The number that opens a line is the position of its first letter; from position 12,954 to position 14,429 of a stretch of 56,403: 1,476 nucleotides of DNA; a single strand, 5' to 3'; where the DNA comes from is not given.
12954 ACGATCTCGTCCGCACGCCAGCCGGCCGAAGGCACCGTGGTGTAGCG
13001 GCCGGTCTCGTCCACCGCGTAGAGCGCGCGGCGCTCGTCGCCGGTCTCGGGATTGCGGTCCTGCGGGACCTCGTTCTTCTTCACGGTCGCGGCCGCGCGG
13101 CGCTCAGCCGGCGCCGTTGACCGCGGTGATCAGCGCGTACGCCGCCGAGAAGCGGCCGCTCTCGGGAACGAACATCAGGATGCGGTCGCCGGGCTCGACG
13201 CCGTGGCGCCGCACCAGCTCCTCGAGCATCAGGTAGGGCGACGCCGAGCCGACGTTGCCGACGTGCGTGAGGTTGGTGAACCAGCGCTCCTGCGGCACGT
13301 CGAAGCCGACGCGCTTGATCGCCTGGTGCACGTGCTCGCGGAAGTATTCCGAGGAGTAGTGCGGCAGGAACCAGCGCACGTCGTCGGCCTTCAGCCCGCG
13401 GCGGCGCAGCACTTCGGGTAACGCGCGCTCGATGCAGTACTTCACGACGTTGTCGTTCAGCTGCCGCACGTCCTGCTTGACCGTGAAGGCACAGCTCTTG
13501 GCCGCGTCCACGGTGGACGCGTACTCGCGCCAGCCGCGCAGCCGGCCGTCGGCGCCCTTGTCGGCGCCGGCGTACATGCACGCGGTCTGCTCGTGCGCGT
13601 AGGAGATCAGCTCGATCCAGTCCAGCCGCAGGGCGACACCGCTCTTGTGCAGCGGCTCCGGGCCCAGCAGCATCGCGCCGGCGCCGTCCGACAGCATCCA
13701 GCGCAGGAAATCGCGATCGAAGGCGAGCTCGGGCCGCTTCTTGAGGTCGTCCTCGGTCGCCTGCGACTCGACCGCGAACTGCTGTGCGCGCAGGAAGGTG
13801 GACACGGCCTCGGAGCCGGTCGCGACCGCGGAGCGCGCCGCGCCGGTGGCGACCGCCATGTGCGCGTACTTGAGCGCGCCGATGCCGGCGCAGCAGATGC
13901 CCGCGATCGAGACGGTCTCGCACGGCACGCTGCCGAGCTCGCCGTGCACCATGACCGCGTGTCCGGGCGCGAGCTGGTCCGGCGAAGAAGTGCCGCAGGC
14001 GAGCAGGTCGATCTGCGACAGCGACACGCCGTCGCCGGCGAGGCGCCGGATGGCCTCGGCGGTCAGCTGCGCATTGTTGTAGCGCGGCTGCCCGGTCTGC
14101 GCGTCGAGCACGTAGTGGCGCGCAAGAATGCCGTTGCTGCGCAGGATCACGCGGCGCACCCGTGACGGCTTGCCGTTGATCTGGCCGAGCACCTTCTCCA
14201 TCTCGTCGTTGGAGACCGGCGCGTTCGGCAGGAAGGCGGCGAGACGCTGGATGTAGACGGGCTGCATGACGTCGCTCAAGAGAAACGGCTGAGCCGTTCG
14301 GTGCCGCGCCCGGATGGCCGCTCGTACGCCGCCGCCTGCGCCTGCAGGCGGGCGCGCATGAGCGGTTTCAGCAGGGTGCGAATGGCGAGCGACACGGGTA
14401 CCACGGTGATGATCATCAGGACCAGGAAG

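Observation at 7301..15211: Compact DarA/DarB-type (dialkylresorcinol-like) cluster with its own ACP-KS-KS-like module, a BtrH-like protein and an ABC-2 exporter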

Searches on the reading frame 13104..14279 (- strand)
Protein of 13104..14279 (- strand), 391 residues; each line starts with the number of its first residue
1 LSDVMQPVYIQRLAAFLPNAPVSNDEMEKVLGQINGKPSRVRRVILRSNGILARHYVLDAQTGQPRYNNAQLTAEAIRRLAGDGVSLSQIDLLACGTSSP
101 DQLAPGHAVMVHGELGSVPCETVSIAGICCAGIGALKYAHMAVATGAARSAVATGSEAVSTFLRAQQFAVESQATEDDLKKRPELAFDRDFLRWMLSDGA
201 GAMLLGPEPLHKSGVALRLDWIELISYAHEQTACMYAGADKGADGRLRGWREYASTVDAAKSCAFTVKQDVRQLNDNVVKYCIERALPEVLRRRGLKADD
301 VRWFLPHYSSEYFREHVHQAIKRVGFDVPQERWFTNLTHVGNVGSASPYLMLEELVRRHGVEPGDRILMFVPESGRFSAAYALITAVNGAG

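Call 3: search_protein_families(library=pfam, proteins=[window:13104-14279:-], max_evalue=0.01)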
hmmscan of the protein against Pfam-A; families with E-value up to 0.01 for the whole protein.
window:13104-14279:- (391 aa): 6 families
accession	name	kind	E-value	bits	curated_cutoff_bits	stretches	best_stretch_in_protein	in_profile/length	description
PF08541.16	ACP_syn_III_C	-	1e-12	48.5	26.6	1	291-371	1-76/90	3-Oxoacyl-[acyl-carrier-protein (ACP)] synthase III C terminal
PF00108.29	Thiolase_N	-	0.00019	21.4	26.4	1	70-181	24-137/260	Thiolase, N-terminal domain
PF08545.16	ACP_syn_III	-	0.00068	19.9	24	0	128-165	6-43/80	3-Oxoacyl-[acyl-carrier-protein (ACP)] synthase III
PF23617.1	EF-hand_15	-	0.0021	18.6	27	1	156-203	22-67/70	EF-hand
PF00109.32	ketoacyl-synt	-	0.0054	16.8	20.8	1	123-206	168-247/252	Beta-ketoacyl synthase, N-terminal domain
PF16974.11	NAR2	-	0.0068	16.4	26.6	0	247-289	61-103/142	High-affinity nitrate transporter accessory, Ig-like domain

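Call 4: search_protein_families(library=ncbifam, proteins=[window:13104-14279:-], max_evalue=0.01)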
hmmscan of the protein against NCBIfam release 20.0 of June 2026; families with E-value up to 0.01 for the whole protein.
window:13104-14279:- (391 aa): 21 families
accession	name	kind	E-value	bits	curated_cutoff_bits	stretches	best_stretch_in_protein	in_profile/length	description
NF005293.2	PRK06816.1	subfamily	8.9e-167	554.9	450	1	8-387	1-378/378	StlD/DarB family beta-ketosynthase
NF053539.1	resorcinol_DarB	exception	1.2e-144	482.1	550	1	7-387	2-377/377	dialkylresorcinol biosynthesis protein DarB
NF006829.0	PRK09352.1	subfamily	4e-25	88.5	249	2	8-164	5-149/322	beta-ketoacyl-ACP synthase 3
TIGR00747.1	fabH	subfamily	6.1e-19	68.2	292.1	2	10-164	5-147/322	beta-ketoacyl-ACP synthase III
NF006720.0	PRK09258.1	equivalog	6.1e-15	55.3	285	1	6-370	4-323/338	3-oxoacyl-ACP synthase III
NF005541.0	PRK07204.1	equivalog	1e-14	54.7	402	2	7-165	4-151/329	beta-ketoacyl-ACP synthase III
NF004623.0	PRK05963.1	equivalog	2.2e-14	53.5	437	2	15-144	13-130/328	beta-ketoacyl-ACP synthase III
TIGR01930.1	AcCoA-C-Actrans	subfamily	5.8e-07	28.8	240.55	1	68-166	20-120/385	acetyl-CoA C-acyltransferase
NF003274.0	PRK04262.1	equivalog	1.1e-06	27.9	244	1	283-384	211-307/347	hydroxymethylglutaryl-CoA synthase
NF042429.2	DHPHCoAsyn_DpgA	equivalog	2.1e-06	26.9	425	1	71-161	72-164/350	3,5-dihydroxyphenylacetyl-CoA synthase DpgA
NF006434.0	PRK08722.1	equivalog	8.9e-06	24.8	759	1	120-207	155-243/414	beta-ketoacyl-ACP synthase II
TIGR03150.1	fabF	equivalog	5.4e-05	22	493.75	1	121-205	153-238/407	beta-ketoacyl-ACP synthase II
NF005589.0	PRK07314.1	subfamily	0.00027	19.8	387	1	121-205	156-241/413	beta-ketoacyl-ACP synthase II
NF004810.0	PRK06157.1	equivalog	0.00036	19.8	403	1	72-160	30-119/400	acetyl-CoA acetyltransferase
NF004720.0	PRK06064.1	subfamily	0.00044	19.1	420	1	72-175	25-131/389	thiolase domain-containing protein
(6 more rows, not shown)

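Call 29: search_solved_structures(query=window:13104-14279:-, max_evalue=0.001, show_alignments=1)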
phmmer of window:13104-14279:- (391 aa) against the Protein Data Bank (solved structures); distinct sequences matched with E-value up to 0.001: 53.
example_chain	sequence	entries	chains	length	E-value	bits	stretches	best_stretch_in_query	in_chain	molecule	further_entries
5gk0_A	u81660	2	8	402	8.4e-124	416.6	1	6-386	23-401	Ketosynthase StlD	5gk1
5gk2_A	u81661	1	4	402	2.1e-122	412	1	6-386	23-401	Ketosynthase StlD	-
1ub7_A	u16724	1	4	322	8.9e-13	51.2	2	283-379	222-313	3-oxoacyl-[acyl-carrier protein] synthase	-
2ebd_A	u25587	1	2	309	5.2e-12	48.6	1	262-375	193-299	3-oxoacyl-[acyl-carrier-protein] synthase 3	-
5by7_A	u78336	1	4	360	1.9e-11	46.8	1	15-233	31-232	3-oxoacyl-ACP synthase III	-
4ryb_A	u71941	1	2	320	3.3e-11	46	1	14-161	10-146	3-oxoacyl-[acyl-carrier-protein] synthase 3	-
4dfe_A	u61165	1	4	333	8.1e-11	44.7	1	14-163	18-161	3-oxoacyl-[acyl-carrier-protein] synthase 3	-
1hn9_A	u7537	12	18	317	1e-08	37.8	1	50-160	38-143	BETA-KETOACYL-ACYL CARRIER PROTEIN SYNTHASE III | 3-oxoacyl-[acyl-carrier-protein] synthase III | 3-oxoacyl-[acyl-carrier-protein] synthase 3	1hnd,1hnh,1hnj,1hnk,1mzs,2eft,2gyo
6x7r_A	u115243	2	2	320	1e-08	37.8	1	50-160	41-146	3-oxoacyl-[acyl-carrier-protein] synthase 3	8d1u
3il9_A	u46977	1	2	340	1.2e-08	37.6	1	50-160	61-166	3-oxoacyl-[acyl-carrier-protein] synthase 3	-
9ka2_A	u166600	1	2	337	1.2e-08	37.6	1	50-160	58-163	Beta-ketoacyl-[acyl-carrier-protein] synthase III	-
4wzu_A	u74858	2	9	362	2e-08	36.8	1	70-163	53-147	3-oxoacyl-[acyl-carrier-protein] synthase 3 protein 2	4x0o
1ebl_A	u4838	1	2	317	6.2e-08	35.2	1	50-160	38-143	BETA-KETOACYL-ACP SYNTHASE III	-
3gwa_A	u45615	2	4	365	8.2e-08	34.8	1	50-165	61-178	3-oxoacyl-(Acyl-carrier-protein) synthase III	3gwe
4x9k_A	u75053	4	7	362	3.2e-07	32.9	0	70-163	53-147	3-oxoacyl-[acyl-carrier-protein] synthase 3 protein 2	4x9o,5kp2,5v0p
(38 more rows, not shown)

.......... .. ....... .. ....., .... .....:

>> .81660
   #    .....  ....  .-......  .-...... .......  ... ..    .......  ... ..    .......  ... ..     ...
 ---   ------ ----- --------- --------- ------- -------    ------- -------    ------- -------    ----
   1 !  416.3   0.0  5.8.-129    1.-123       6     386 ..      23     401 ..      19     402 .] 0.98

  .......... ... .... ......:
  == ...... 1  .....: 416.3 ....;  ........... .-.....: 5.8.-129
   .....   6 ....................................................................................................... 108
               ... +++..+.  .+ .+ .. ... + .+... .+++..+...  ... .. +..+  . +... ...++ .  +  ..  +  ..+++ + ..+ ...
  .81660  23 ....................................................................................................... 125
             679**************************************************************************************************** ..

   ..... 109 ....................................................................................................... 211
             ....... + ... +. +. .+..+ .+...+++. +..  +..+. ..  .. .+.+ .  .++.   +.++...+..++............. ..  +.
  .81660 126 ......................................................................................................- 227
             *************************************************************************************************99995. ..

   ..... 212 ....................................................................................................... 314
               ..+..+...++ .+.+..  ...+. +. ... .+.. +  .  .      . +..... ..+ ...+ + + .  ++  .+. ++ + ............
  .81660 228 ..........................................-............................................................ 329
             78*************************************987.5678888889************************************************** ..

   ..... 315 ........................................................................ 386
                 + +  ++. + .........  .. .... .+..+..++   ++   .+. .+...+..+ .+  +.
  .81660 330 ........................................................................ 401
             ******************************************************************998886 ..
